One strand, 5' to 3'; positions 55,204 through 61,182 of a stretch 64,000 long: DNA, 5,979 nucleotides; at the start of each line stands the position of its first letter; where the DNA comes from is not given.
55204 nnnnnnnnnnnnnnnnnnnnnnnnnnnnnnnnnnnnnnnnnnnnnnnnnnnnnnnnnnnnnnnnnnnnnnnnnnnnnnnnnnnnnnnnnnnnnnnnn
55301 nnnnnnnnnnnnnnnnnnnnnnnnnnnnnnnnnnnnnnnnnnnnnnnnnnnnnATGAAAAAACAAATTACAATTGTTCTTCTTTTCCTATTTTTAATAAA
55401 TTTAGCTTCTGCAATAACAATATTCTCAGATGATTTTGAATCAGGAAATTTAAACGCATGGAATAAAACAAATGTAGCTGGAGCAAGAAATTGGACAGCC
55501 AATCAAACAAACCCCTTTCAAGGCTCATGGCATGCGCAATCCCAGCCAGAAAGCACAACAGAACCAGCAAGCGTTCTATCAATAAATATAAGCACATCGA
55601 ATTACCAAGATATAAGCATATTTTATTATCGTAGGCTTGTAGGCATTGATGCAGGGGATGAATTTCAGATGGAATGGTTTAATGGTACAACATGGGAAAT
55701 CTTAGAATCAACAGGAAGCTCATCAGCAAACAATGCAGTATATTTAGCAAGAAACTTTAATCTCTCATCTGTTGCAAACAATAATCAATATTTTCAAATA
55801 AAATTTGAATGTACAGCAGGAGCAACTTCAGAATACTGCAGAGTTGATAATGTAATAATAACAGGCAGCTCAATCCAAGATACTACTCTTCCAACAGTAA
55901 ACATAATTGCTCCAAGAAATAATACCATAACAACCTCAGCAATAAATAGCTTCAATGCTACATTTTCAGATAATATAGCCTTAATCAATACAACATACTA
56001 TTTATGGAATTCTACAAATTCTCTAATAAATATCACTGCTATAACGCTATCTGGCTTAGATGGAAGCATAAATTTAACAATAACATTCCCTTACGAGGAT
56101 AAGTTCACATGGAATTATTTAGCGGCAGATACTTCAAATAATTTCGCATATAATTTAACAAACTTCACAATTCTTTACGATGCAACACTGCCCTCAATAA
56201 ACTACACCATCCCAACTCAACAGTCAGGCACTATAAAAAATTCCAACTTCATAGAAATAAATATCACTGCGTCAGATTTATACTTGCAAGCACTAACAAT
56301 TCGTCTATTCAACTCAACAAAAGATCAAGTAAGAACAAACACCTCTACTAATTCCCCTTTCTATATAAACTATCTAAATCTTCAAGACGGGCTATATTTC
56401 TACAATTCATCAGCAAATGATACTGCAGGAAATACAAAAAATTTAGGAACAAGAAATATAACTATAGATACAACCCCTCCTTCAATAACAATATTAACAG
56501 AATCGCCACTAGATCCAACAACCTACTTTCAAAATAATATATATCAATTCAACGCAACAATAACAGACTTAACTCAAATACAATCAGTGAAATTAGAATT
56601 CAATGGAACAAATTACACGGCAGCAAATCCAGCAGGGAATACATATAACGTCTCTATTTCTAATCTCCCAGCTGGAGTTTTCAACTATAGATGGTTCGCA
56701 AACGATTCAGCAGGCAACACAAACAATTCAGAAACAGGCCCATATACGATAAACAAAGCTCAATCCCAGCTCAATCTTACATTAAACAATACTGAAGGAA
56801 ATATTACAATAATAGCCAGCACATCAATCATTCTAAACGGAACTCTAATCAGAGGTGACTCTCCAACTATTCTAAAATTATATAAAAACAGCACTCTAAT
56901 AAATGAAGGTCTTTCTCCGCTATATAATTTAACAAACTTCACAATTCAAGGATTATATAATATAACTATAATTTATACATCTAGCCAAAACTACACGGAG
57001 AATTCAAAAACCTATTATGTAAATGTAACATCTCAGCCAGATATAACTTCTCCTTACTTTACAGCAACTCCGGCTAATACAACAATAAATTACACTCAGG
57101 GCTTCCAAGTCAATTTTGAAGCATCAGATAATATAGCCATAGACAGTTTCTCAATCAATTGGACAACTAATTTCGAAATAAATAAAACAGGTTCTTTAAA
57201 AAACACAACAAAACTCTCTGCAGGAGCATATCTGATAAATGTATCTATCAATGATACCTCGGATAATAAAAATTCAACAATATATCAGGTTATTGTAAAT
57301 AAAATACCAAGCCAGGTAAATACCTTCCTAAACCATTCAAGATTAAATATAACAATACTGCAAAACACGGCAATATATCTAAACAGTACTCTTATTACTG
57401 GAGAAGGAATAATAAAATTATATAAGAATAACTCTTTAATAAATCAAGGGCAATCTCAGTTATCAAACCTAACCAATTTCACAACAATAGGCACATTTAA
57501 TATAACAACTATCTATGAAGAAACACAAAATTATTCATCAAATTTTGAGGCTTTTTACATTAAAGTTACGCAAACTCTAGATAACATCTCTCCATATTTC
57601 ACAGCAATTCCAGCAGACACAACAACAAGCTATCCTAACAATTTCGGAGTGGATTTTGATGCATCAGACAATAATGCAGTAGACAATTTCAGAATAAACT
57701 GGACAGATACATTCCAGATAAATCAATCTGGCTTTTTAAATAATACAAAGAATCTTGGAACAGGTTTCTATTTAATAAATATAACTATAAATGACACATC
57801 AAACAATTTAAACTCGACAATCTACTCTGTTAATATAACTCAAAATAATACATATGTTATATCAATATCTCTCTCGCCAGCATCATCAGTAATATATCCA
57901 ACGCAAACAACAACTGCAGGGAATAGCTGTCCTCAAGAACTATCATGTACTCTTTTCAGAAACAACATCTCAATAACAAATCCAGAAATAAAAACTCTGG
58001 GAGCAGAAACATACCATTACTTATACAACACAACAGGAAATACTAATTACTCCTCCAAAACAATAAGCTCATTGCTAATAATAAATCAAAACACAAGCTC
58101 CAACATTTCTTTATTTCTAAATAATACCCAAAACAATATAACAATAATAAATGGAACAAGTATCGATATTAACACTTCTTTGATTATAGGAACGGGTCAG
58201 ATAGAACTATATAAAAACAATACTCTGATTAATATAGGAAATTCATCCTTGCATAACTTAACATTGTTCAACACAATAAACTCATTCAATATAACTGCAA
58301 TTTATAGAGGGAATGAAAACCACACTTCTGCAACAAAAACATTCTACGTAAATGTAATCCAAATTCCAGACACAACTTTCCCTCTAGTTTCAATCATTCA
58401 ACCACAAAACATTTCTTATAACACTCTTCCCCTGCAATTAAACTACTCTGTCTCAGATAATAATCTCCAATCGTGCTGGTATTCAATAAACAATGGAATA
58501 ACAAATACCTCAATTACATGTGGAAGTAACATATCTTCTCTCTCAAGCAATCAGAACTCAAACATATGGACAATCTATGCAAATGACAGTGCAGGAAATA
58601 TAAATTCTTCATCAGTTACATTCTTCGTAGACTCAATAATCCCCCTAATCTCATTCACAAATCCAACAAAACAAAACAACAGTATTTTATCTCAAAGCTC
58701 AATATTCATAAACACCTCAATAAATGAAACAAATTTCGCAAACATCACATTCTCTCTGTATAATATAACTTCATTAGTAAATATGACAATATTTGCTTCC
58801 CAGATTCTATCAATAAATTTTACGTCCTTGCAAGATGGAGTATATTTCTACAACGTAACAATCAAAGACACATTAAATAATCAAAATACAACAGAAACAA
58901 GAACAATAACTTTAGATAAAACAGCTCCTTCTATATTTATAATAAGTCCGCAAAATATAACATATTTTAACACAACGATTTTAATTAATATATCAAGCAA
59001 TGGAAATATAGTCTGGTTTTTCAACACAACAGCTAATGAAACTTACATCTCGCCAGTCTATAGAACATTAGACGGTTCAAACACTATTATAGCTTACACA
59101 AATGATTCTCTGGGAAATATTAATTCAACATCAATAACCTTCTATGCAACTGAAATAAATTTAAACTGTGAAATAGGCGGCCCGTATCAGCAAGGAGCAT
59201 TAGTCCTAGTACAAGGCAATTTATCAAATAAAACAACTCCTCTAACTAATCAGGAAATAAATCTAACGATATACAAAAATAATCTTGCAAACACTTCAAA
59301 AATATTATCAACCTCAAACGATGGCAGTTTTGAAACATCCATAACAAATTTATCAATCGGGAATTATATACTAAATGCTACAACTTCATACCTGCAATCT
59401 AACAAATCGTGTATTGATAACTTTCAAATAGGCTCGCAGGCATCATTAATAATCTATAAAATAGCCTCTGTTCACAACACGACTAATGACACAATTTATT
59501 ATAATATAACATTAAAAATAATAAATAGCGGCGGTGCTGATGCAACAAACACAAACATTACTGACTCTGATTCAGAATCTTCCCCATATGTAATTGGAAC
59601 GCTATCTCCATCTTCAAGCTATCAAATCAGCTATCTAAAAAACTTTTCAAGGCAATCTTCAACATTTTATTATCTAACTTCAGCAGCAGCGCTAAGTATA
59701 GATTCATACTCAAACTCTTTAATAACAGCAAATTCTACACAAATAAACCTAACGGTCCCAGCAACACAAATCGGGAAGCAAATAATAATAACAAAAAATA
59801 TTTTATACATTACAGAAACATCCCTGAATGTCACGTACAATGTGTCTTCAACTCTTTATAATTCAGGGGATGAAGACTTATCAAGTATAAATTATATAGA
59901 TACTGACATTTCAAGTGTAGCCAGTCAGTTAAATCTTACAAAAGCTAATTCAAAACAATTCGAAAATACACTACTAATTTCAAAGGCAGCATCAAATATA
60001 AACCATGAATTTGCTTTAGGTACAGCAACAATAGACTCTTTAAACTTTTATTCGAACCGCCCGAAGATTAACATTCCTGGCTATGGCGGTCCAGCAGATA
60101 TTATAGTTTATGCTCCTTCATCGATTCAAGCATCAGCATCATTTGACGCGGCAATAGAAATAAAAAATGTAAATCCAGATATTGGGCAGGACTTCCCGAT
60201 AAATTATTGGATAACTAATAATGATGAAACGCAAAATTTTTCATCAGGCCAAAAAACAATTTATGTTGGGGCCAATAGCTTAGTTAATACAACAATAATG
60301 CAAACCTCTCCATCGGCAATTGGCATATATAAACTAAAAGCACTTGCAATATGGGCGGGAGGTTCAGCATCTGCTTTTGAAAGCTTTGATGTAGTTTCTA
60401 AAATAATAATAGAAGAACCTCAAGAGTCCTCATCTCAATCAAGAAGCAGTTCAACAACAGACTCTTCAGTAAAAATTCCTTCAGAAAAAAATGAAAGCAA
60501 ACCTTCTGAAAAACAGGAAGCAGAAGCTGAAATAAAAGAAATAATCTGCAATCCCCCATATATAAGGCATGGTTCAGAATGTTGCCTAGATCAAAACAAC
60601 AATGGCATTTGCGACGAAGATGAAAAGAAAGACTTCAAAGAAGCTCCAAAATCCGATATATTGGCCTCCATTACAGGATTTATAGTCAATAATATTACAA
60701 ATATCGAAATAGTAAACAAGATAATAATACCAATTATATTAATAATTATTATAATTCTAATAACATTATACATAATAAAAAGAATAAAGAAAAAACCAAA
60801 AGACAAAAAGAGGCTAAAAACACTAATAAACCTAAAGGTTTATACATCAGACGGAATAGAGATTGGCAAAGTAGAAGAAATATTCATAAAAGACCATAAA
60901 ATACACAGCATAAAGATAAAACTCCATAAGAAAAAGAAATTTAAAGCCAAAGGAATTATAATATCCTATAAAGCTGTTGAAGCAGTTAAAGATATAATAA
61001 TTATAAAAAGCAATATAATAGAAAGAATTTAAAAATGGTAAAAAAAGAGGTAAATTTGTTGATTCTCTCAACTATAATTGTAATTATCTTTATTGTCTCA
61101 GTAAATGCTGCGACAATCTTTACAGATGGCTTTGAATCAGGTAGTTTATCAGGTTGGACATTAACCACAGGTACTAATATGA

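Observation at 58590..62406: Identical 329-bp segment shared by the two tandem giant genes, which looks like recent gene conversion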

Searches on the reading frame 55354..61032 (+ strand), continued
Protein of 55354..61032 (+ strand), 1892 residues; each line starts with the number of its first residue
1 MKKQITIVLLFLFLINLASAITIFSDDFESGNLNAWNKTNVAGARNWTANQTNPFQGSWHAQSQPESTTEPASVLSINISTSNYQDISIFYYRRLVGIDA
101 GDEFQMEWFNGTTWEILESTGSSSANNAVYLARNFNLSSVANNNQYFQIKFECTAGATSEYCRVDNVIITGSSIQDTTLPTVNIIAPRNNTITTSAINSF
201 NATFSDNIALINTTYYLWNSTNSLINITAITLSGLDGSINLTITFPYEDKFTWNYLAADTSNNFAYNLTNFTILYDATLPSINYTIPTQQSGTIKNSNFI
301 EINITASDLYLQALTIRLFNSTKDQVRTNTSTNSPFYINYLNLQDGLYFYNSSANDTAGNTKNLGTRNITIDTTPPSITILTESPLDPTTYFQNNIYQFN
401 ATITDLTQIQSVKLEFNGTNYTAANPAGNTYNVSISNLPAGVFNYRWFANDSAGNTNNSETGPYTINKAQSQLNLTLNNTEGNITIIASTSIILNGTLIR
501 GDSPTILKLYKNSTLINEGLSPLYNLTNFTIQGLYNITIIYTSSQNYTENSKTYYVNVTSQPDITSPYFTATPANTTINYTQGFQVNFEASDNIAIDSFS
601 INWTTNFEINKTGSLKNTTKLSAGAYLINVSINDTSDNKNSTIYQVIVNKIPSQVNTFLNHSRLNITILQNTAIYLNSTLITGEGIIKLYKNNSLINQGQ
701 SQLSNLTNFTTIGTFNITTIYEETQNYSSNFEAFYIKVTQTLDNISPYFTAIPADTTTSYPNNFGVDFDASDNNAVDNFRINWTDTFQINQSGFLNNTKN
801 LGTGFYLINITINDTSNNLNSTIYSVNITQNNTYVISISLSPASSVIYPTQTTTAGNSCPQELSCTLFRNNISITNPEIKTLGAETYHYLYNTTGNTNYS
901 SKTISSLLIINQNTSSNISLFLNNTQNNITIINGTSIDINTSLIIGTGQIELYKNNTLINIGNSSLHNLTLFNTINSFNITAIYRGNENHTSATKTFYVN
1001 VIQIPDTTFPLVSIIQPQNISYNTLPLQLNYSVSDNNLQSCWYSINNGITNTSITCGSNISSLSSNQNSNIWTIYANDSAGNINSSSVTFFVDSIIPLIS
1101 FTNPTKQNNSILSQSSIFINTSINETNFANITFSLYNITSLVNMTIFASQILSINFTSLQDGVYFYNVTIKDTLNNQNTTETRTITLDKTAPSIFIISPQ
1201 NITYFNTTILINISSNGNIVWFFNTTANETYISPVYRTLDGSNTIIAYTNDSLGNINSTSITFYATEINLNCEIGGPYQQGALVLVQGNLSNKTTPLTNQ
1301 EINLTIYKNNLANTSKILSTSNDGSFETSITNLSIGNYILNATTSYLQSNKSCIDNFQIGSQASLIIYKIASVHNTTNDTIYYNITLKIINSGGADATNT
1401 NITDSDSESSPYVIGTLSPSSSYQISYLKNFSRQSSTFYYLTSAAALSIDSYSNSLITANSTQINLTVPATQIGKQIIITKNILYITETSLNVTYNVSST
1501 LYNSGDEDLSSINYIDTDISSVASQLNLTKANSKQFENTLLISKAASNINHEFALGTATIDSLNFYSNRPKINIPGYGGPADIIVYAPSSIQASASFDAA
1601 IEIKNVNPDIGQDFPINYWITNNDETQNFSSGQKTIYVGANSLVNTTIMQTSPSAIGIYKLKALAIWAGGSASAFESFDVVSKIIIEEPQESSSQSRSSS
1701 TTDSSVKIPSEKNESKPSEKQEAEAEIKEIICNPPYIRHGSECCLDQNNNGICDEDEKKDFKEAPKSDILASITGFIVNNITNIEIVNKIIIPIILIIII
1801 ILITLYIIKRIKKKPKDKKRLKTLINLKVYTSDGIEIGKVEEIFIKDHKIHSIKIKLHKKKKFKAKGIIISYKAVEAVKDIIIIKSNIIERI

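Call 32: find_encoding_contigs(protein=P0003, flank=10000, max_places=3)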
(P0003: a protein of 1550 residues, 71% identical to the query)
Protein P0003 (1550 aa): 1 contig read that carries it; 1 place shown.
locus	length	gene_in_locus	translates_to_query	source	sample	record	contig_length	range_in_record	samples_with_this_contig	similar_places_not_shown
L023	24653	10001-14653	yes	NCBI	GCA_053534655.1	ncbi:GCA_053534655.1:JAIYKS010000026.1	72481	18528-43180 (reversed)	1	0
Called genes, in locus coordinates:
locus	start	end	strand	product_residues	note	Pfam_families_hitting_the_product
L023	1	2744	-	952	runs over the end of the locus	PF00082:Peptidase_S8, PF05048:NosD (weak), PF17963:Big_9 (faint), PF05345:He_PIG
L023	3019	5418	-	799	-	PF00404:Dockerin_1 (weak)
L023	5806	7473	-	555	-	PF09471:Peptidase_M64 (faint), PF00404:Dockerin_1 (weak)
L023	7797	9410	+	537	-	PF09825:BPL_N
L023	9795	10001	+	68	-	-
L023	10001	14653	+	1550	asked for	PF19077:Big_13 (faint), PF05239:PRC (weak)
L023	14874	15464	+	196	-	PF13412:HTH_24 (weak), PF22014:DUF6932, PF18765:Polbeta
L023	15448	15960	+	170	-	PF05168:HEPN (weak)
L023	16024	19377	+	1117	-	-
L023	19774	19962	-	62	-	-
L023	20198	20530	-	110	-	-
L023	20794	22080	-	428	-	-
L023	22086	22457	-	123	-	PF11617:Cu-binding_MopE (weak)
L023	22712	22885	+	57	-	-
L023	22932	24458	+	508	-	PF00587:tRNA-synt_2b, PF03129:HGTP_anticodon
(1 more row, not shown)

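Call 33: find_encoding_contigs(protein=P0002, flank=10000, max_places=3)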
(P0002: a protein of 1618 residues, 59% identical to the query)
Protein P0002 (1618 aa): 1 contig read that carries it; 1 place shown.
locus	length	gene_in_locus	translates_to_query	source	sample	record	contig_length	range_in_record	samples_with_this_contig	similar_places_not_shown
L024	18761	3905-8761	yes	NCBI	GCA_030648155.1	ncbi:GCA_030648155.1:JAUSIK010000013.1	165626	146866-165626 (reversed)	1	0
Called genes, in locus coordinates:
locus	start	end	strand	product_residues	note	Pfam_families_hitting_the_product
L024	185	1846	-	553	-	PF09471:Peptidase_M64 (weak)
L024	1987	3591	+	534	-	PF09825:BPL_N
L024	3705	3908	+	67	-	-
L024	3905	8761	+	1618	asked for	PF19077:Big_13 (faint), PF05239:PRC (weak)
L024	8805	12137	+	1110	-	PF19077:Big_13 (faint)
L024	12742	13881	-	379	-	-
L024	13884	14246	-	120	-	PF11617:Cu-binding_MopE (weak)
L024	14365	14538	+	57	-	-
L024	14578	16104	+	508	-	PF00587:tRNA-synt_2b, PF03129:HGTP_anticodon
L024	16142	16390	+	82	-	PF13396:PLDc_N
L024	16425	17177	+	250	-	PF02535:Zip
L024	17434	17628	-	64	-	-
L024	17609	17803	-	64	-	-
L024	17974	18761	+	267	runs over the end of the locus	PF00142:Fer4_NifH (faint), PF01656:CbiA, PF02374:ArsA_ATPase (faint), PF06564:CBP_BcsQ, PF10609:ParA, PF13614:AAA_31, PF13500:AAA_26 (weak)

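Call 41: list_cluster_members(proteins=[P0001, P0036])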
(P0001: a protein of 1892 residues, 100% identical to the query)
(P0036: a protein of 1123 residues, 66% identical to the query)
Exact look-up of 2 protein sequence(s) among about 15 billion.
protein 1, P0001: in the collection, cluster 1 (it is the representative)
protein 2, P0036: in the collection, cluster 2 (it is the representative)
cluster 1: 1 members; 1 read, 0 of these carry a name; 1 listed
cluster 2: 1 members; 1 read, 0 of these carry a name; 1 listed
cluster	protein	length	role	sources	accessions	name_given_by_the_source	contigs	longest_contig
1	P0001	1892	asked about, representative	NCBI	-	-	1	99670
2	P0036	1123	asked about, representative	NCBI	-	-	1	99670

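Call 46: find_encoding_contigs(protein=P0010, flank=6000, max_places=2)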
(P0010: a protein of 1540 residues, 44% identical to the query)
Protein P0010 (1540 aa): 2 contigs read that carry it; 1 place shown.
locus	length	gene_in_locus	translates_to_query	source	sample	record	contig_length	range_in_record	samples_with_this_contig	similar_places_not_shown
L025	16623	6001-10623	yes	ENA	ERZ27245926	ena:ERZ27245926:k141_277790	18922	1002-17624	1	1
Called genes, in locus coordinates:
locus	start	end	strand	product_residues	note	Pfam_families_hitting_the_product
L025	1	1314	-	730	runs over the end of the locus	PF09826:Beta_propel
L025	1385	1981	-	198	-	PF12840:HTH_20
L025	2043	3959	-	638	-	PF00404:Dockerin_1, PF08308:PEGA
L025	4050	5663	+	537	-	PF09825:BPL_N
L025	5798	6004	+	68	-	PF13384:HTH_23 (faint)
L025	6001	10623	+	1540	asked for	PF15418:DUF4625 (faint), PF05239:PRC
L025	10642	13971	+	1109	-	PF19077:Big_13 (faint)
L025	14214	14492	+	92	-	-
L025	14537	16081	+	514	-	PF00587:tRNA-synt_2b, PF03129:HGTP_anticodon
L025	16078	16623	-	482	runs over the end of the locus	PF00587:tRNA-synt_2b, PF03129:HGTP_anticodon, PF09180:ProRS-C_1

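Call 47: find_encoding_contigs(protein=P0012, flank=6000, max_places=2)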
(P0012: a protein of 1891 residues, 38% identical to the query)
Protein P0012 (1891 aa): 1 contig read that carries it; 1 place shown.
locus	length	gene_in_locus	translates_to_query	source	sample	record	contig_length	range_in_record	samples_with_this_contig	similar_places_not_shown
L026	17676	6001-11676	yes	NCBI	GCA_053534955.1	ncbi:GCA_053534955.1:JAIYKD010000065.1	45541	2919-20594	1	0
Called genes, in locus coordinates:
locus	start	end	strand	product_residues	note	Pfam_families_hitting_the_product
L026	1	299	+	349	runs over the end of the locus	PF09989:DUF2229 (faint), PF06050:HGD-D (weak)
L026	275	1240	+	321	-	PF01869:BcrAD_BadFG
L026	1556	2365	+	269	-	PF01909:NTP_transf_2, PF18765:Polbeta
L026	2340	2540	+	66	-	-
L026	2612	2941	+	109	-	-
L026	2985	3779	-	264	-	-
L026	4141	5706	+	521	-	PF09825:BPL_N (faint)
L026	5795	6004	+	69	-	PF08279:HTH_11 (weak)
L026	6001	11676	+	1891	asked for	PF19077:Big_13 (faint), PF05239:PRC (faint)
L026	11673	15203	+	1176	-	PF19077:Big_13 (faint), PF15418:DUF4625 (faint)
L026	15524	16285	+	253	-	PF12762:DDE_Tnp_IS1595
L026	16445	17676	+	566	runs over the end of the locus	PF00587:tRNA-synt_2b (weak), PF03129:HGTP_anticodon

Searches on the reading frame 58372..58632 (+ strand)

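Call 42: search_protein_families(library=pfam, proteins=[window:58372-58632:+], max_evalue=1)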
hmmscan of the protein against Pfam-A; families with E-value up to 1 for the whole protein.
window:58372-58632:+ (87 aa): 1 family
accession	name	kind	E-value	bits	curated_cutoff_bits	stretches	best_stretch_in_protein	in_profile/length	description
PF09136.16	Glucodextran_B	-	0.013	15.9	27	1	4-87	1-82/83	Glucodextranase, domain B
